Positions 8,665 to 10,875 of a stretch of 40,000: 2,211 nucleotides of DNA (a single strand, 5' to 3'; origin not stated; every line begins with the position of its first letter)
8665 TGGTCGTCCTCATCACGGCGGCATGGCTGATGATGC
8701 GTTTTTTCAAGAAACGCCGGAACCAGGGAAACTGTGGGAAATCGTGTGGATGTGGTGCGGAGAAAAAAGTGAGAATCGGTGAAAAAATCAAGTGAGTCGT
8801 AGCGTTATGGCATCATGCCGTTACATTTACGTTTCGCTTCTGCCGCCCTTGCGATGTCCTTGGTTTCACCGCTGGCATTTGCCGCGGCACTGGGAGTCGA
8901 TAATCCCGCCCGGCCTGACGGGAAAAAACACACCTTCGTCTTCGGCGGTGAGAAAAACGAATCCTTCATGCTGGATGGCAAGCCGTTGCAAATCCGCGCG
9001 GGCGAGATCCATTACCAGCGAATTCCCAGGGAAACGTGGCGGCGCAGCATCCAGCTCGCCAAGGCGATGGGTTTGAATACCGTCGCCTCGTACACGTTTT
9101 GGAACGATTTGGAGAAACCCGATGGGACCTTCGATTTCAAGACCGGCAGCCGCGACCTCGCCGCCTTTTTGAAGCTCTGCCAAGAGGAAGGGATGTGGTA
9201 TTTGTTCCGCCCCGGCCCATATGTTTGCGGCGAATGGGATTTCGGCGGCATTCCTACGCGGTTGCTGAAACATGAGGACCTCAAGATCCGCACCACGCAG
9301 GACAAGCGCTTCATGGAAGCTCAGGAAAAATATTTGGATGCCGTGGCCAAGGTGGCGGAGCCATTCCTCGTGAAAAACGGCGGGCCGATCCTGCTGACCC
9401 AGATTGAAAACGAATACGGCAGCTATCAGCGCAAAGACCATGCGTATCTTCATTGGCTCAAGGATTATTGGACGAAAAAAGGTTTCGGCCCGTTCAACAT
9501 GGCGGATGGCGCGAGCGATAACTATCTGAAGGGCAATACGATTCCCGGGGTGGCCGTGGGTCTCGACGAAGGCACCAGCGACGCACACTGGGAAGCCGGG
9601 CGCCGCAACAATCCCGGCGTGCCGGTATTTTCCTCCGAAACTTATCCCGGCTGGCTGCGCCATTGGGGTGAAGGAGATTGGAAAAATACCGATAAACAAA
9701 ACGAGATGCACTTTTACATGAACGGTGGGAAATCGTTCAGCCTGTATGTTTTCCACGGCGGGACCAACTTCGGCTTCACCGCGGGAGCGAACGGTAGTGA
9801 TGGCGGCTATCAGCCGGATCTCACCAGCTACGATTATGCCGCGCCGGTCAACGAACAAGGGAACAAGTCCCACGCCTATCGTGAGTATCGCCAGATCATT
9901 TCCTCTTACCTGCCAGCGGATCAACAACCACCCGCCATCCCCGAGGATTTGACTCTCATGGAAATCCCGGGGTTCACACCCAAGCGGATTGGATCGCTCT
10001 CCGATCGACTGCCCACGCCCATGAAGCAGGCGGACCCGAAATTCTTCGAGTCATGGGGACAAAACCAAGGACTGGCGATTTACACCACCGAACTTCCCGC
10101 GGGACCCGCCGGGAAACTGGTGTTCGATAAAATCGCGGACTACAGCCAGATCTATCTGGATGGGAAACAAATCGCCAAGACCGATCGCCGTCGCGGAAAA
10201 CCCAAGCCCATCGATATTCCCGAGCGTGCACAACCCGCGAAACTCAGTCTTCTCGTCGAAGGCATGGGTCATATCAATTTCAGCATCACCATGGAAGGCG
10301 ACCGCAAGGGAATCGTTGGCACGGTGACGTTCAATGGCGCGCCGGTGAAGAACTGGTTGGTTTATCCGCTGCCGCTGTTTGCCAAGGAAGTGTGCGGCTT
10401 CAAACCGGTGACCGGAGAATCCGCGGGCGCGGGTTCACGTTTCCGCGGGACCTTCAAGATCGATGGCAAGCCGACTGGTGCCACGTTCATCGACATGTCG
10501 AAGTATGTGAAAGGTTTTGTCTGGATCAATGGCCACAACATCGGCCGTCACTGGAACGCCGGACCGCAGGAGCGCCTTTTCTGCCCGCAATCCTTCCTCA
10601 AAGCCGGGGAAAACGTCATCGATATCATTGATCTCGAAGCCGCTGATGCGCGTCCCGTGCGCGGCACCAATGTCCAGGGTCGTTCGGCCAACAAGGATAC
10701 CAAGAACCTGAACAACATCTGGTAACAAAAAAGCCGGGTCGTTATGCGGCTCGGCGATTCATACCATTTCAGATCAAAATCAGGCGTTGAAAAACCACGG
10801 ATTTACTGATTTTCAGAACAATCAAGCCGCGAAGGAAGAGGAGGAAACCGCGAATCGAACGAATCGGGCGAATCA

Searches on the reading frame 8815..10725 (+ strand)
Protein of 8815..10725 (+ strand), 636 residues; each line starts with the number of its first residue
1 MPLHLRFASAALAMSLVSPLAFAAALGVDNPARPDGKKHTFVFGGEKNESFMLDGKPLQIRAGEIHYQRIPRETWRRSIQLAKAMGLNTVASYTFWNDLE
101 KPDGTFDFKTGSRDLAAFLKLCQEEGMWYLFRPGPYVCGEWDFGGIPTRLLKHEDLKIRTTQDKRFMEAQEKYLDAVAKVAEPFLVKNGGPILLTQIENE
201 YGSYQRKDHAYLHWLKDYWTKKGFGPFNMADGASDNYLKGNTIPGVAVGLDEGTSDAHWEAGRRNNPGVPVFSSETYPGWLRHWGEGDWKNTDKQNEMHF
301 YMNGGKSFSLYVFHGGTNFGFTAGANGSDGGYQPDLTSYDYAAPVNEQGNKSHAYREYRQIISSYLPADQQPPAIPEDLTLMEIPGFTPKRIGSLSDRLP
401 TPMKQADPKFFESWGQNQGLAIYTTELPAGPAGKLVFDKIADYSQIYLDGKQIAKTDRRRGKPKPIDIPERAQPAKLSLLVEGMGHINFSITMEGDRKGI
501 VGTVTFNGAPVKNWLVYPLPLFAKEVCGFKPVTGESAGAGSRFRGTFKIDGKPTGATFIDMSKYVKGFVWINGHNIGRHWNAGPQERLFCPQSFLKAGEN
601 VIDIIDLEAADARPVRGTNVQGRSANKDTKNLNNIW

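Call 62: search_protein_families(library=pfam, proteins=[window:8815-10725:+], max_evalue=0.00001)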
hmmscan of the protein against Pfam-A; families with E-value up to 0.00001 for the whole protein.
window:8815-10725:+ (636 aa): 4 families
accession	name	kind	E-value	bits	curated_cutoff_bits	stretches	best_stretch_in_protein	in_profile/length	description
PF01301.25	Glyco_hydro_35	-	3.5e-88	296.7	27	1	50-364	1-318/319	Glycosyl hydrolases family 35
PF21467.3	BetaGal_gal-bd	-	4.5e-20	72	27.3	1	543-600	4-62/62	Beta-galactosidase, galactose-binding domain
PF21317.3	BetaGal_ABD_1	-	3.5e-19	69.2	27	1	408-520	1-113/113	Beta-galactosidase, first all-beta domain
PF02449.21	Glyco_hydro_42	-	8e-06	25.9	21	0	68-217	5-160/376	Beta-galactosidase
